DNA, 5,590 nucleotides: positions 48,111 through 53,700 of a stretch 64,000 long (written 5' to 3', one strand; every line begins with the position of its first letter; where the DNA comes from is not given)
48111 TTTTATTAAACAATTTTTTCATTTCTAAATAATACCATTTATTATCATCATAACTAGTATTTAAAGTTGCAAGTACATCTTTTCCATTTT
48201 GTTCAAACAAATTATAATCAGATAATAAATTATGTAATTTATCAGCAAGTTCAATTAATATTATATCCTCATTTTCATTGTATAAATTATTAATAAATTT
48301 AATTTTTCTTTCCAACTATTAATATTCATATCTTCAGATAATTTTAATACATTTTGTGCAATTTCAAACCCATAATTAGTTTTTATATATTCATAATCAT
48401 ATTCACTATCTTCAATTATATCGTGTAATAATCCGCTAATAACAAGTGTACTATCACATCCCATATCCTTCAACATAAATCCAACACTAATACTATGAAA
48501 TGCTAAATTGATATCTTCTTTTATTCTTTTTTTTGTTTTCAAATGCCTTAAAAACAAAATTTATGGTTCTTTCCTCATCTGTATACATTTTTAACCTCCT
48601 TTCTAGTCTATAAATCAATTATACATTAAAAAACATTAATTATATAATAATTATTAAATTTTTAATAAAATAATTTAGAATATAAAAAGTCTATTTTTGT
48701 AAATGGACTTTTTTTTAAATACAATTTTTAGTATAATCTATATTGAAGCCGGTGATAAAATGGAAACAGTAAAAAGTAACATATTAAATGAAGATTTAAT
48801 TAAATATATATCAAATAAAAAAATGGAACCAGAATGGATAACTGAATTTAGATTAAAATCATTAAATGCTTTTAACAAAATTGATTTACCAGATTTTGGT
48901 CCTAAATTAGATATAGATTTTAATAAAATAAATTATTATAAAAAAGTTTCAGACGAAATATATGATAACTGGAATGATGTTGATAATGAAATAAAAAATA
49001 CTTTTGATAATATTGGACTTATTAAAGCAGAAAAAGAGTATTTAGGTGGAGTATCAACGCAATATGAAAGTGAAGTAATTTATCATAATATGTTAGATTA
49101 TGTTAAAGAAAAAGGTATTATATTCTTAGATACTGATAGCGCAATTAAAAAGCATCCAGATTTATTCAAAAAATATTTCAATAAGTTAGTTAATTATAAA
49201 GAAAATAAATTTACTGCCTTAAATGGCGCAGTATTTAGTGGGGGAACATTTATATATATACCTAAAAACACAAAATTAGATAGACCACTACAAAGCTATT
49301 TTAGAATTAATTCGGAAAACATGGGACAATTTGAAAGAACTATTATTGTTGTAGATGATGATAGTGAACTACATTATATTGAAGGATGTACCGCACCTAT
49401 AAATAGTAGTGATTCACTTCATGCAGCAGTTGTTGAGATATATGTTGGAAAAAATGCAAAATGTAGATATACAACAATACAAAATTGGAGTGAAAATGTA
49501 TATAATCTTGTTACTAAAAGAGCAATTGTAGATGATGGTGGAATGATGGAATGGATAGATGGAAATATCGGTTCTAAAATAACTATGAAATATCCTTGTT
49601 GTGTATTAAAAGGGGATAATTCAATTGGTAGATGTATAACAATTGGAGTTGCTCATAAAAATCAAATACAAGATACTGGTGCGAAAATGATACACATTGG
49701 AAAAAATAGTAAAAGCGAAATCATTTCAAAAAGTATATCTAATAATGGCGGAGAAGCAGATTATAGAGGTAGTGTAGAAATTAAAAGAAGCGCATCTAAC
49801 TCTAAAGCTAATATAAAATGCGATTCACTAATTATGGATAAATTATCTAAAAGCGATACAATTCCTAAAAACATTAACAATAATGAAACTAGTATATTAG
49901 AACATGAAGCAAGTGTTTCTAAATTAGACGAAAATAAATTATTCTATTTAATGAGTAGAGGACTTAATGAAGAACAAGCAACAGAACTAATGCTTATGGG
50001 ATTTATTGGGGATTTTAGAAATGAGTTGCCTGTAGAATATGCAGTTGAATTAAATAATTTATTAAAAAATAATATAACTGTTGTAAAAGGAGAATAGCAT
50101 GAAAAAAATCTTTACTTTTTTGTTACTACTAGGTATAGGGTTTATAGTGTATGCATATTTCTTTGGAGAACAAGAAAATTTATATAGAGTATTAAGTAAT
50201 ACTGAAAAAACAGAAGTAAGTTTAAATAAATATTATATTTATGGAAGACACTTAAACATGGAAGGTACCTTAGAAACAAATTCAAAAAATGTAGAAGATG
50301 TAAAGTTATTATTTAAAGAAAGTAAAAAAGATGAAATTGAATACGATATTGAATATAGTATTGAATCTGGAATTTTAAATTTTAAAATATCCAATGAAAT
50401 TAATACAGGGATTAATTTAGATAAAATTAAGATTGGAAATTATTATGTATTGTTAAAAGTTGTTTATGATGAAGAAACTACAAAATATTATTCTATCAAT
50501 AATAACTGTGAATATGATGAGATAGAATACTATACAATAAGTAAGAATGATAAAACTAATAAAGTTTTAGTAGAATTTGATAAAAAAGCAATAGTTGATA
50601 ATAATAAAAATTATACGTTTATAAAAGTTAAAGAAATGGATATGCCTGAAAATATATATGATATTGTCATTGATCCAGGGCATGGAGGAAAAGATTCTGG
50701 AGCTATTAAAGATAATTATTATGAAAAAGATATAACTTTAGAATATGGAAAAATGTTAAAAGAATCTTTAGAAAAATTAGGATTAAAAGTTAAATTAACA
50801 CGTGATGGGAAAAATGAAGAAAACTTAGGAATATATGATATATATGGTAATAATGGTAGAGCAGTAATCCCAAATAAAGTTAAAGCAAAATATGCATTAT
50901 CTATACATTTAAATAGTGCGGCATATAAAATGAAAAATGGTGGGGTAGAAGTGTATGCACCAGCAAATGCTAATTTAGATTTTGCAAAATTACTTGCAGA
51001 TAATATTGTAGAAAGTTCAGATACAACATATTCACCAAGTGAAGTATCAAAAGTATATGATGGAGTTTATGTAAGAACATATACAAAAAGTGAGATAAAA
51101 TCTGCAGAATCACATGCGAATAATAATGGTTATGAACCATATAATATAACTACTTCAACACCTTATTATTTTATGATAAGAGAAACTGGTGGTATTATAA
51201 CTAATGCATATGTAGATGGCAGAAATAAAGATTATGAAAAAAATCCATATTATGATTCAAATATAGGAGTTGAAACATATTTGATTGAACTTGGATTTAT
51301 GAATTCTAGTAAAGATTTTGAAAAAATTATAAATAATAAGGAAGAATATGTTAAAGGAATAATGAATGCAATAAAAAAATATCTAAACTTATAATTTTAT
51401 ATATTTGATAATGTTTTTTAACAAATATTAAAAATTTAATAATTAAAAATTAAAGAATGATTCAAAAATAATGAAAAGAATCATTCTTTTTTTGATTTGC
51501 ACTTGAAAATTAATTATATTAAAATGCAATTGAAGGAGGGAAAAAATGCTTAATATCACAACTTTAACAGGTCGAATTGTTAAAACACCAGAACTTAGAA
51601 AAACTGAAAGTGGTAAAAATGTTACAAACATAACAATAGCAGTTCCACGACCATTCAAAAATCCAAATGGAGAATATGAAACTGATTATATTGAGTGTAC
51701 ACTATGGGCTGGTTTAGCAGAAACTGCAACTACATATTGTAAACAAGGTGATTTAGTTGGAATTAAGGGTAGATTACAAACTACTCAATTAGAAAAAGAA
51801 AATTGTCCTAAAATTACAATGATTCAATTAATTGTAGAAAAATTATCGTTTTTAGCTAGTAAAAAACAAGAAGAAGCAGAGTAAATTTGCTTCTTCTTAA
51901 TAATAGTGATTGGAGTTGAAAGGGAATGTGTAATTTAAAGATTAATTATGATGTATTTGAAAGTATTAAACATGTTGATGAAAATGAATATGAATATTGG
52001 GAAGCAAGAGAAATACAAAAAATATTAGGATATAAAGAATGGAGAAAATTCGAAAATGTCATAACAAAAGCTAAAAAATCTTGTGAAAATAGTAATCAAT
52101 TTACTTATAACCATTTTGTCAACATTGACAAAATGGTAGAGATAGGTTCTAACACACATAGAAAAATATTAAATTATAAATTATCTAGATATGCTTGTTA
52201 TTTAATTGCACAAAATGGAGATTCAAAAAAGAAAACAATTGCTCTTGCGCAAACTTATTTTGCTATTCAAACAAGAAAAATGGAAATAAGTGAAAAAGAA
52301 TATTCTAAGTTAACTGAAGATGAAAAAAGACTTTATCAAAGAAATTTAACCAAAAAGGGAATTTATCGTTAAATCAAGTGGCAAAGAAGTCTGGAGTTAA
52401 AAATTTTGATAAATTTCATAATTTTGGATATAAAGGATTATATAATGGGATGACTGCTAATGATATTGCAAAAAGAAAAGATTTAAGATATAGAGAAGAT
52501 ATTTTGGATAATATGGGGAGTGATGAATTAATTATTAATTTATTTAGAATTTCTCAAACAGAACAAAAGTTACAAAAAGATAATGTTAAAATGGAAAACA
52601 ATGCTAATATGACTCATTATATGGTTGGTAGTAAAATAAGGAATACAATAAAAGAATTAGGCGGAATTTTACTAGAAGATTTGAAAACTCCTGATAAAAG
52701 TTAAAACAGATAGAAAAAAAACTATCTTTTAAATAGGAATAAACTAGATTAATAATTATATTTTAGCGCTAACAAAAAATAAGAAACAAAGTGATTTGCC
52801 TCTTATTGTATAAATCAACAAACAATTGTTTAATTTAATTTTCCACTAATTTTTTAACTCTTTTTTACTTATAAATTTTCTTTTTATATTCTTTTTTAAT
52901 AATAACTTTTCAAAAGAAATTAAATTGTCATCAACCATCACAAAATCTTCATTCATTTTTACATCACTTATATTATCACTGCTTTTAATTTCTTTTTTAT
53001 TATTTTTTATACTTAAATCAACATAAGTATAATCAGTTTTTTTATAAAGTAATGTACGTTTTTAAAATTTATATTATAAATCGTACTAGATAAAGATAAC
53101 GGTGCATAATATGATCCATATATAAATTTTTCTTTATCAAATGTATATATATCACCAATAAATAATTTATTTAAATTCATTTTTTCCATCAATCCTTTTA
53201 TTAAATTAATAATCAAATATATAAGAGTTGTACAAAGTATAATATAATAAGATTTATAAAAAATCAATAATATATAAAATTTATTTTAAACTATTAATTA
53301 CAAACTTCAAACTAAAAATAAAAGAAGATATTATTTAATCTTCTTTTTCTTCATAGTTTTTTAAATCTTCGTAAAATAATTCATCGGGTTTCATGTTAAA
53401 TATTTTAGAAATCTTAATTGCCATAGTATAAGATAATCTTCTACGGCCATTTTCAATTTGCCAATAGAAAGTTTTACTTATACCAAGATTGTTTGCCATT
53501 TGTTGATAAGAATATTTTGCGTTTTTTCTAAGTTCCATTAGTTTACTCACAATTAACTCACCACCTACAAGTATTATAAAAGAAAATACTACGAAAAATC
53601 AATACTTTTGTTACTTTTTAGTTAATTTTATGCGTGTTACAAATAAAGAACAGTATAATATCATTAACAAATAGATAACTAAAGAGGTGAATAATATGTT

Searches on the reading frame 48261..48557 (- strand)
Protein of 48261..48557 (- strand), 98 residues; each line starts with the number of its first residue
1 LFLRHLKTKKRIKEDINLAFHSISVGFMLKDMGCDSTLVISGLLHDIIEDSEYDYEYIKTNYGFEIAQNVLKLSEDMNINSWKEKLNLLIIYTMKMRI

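Call 28: search_protein_families(library=pfam, proteins=[window:48261-48557:-], max_evalue=0.001)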
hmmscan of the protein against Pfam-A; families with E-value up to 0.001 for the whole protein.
window:48261-48557:- (98 aa): 2 families
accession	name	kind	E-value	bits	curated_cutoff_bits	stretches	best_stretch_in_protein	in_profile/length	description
PF13328.12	HD_4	-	2.9e-06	27.5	27.2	1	5-83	7-84/156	HD domain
PF01966.28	HD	-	2.2e-05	25.2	22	1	21-76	4-75/116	HD domain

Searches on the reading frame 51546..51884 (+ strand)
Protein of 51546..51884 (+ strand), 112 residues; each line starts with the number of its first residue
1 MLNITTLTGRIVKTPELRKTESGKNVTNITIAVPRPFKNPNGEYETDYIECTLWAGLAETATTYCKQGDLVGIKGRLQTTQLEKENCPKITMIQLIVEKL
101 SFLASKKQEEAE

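Call 28: search_protein_families(library=pfam, proteins=[window:51546-51884:+], max_evalue=0.001)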
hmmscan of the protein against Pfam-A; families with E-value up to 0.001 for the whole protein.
window:51546-51884:+ (112 aa): 2 families
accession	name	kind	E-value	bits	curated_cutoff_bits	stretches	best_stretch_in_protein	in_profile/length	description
PF00436.31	SSB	-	4.8e-26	91.3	26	1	3-103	2-104/104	Single-strand binding protein family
PF01336.31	tRNA_anti-codon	-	0.0006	20.1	27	0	45-100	25-72/75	OB-fold nucleic acid binding domain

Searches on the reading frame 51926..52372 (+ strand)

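Call 28: search_protein_families(library=pfam, proteins=[window:51926-52372:+], max_evalue=0.001)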
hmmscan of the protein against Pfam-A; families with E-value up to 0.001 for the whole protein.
window:51926-52372:+ (148 aa): 1 family
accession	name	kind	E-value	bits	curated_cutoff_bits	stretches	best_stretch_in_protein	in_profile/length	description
PF02498.22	Bro-N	-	8.9e-13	49.1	25.6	1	14-108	2-88/96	BRO family, N-terminal domain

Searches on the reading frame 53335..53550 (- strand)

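Call 61: search_protein_families(library=pfam, proteins=[window:53335-53550:-], max_evalue=0.001)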
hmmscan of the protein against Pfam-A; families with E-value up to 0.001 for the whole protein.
window:53335-53550:- (71 aa): 4 families
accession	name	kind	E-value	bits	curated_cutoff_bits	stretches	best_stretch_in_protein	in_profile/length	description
PF01381.28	HTH_3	-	4.5e-12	46.2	23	1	4-58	1-55/55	Helix-turn-helix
PF12844.13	HTH_19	-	1.6e-11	44.4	30.2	1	3-59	3-59/64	Helix-turn-helix domain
PF13560.12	HTH_31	-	1.3e-08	35.4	27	1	4-57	6-60/64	Helix-turn-helix domain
PF13443.12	HTH_26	-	0.00034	21.3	22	1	3-59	1-58/63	Cro/C1-type HTH DNA-binding domain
